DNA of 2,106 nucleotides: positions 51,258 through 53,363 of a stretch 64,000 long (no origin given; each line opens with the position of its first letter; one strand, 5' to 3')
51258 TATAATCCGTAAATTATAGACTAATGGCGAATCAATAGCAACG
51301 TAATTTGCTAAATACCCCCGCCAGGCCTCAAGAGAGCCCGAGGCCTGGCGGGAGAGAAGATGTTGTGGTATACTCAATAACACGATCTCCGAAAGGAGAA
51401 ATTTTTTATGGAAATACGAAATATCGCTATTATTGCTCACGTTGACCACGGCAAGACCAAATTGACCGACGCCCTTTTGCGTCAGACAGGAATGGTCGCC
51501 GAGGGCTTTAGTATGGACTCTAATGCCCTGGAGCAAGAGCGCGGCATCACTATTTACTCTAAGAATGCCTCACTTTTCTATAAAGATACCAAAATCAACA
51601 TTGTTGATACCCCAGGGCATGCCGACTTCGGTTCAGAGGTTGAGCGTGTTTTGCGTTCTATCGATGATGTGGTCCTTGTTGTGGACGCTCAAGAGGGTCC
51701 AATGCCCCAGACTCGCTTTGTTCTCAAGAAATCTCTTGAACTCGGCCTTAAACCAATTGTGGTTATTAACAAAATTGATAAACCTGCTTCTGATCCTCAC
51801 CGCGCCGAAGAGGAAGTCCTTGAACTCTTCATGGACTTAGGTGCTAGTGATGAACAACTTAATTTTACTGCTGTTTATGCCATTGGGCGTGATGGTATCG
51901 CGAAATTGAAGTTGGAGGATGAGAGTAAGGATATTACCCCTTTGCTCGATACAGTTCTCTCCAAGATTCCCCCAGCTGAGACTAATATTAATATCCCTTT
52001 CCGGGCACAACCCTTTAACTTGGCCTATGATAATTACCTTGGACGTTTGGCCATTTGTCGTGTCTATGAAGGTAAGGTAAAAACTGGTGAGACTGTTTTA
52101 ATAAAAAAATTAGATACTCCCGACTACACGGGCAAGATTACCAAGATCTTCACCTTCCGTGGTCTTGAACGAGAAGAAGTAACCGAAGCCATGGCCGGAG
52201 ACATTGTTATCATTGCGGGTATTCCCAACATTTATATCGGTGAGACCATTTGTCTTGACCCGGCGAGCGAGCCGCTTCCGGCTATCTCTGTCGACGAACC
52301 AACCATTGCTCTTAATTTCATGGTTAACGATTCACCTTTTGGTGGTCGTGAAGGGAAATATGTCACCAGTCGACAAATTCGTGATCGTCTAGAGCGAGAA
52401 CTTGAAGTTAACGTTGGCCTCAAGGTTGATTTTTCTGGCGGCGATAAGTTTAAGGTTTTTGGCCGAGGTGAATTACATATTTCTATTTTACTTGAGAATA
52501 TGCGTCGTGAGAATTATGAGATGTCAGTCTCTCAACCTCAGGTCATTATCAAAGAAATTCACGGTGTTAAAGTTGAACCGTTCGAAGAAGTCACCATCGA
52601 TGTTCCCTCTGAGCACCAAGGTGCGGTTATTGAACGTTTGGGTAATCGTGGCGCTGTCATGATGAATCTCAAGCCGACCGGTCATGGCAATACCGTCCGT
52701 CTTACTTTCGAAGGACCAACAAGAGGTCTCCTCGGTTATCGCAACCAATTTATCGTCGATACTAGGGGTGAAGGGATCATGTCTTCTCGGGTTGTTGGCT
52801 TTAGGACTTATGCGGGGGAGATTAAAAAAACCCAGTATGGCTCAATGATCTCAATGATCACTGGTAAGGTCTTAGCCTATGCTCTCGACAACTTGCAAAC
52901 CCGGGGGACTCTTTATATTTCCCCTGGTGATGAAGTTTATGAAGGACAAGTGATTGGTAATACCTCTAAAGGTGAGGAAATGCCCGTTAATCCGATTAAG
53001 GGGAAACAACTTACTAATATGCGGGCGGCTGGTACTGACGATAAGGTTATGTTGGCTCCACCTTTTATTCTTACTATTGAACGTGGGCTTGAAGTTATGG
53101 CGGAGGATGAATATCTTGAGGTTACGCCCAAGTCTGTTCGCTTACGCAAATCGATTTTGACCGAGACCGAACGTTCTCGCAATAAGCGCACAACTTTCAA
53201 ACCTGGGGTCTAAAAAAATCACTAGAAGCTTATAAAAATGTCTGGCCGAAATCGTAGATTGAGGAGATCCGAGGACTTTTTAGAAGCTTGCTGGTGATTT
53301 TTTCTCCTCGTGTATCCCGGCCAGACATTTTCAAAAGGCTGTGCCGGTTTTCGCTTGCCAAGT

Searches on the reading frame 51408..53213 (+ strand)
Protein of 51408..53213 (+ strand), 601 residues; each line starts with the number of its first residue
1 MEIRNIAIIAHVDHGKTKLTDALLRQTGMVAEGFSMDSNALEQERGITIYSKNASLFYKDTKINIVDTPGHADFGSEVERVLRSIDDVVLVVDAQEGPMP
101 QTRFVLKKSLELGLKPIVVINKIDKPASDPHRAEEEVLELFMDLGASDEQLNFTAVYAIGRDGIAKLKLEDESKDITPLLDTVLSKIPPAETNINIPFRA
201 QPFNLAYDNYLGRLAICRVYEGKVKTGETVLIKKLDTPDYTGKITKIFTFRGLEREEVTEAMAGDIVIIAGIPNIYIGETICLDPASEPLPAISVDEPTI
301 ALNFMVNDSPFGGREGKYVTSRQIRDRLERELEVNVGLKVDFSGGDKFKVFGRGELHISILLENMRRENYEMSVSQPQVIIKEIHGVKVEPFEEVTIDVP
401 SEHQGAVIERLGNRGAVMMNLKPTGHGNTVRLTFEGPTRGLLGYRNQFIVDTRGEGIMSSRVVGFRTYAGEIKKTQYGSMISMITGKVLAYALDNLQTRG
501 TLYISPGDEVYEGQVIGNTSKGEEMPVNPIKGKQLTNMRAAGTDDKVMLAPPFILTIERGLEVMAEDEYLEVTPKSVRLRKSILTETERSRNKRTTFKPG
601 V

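Call 14: search_protein_families(library=pfam, max_evalue=0.00001, proteins=[window:51408-53213:+])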
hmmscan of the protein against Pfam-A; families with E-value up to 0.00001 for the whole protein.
window:51408-53213:+ (601 aa): 6 families
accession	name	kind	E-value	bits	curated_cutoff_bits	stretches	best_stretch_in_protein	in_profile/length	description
PF00009.33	GTP_EFTU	-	3.2e-51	174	26.5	1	2-188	2-187/188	Elongation factor Tu GTP binding domain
PF21018.2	BipA_C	-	4.5e-40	136.3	23.8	1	478-585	2-109/110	TypA/BipA C-terminal domain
PF00679.30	EFG_C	-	2.1e-17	63.3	27.9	1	389-474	3-87/89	Elongation factor G C-terminus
PF03144.31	GTP_EFTU_D2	-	9.5e-13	48.8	30.3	1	212-282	1-73/73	Elongation factor Tu domain 2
PF22042.2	EF-G_D2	-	1.4e-10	41.5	27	1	199-282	3-82/84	Elongation factor G domain 2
PF01926.29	MMR_HSR1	-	4.6e-06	27.2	21.9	0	6-122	2-113/113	50S ribosome-binding GTPase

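Call 20: find_related_loci(query=window:51408-53213:+, collection=genome_contigs, flank=2000)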
Query window:51408-53213:+ (601 aa) in genome_contigs; peptide patterns used: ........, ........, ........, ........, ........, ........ (x = any residue, [..] = any of these).
600 stretches matched a pattern (row limit reached: there are more); 578 encode a relative of the query (tblastn E <= 1e-3); the best 80 are kept; 80 distinct loci.
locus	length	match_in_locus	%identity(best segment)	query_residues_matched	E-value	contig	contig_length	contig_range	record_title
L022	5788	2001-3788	73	1-598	0e+0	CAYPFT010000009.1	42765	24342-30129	MAG TPA_asm: uncultured Candidatus Saccharibacteria bacterium isolate SRP090828_co3_53 genome assembly, contig: NODE_111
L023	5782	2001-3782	74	1-594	0e+0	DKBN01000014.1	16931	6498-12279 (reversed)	MAG TPA_asm: Patescibacteria group bacterium UBA6899 UBA6899_contig_21299, whole genome shotgun sequence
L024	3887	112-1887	71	1-594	0e+0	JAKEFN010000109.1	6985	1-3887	MAG: bacterium isolate PMV_2_maxbin.003 PMV_2_maxbin.003.k101_1839751, whole genome shotgun sequence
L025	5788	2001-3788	73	1-594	0e+0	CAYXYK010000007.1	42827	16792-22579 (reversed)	MAG TPA_asm: uncultured Candidatus Saccharibacteria bacterium isolate SRP170004_co1_45 genome assembly, contig: NODE_113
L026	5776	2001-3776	70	1-594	0e+0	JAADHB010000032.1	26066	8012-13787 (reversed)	MAG: bacterium isolate M_MetaBat.155 contig-127_4509, whole genome shotgun sequence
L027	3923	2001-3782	71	1-594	0e+0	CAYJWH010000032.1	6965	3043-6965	MAG TPA_asm: uncultured Candidatus Saccharibacteria bacterium isolate ERP125453_co1_479 genome assembly, contig: NODE_13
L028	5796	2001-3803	72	1-594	0e+0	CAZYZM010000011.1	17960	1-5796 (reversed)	MAG TPA_asm: uncultured Candidatus Saccharibacteria bacterium isolate SRP263527_co2_123 genome assembly, contig: NODE_26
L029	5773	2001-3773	72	1-594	0e+0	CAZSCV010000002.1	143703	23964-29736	MAG TPA_asm: uncultured Bdellovibrionales bacterium isolate binchicken_co191_89 genome assembly, contig: NODE_124_length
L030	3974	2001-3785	72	1-594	0e+0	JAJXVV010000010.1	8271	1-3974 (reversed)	MAG: bacterium isolate BP5.bin44 NODE_16020_length_8271_cov_7.258718, whole genome shotgun sequence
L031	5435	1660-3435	71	1-594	0e+0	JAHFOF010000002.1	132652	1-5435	MAG: bacterium isolate nzgw498 NODE_156_length_132653_cov_4.041650, whole genome shotgun sequence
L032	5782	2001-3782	71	1-594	0e+0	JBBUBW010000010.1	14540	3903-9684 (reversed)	MAG: Patescibacteria group bacterium isolate H43-bin006_1 H43_bin006_1_000000000010, whole genome shotgun sequence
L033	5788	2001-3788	72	1-594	0e+0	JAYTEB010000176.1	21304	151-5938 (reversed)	MAG: Candidatus Lloydbacteria bacterium isolate GFS_1902 GFS_1902_175, whole genome shotgun sequence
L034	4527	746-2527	70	1-596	0e+0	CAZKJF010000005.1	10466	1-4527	MAG TPA_asm: uncultured Candidatus Saccharibacteria bacterium isolate binchicken_co84_142 genome assembly, contig: k141_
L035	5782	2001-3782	70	1-594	0e+0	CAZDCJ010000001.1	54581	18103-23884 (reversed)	MAG TPA_asm: uncultured Candidatus Saccharibacteria bacterium isolate SRP294416_co1_57 genome assembly, contig: NODE_798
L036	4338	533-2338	69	1-596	0e+0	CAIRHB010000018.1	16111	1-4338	Candidatus Adlerbacteria bacterium isolate I3b_bin-425 genome assembly, contig: bin-425:18/44, whole genome shotgun sequ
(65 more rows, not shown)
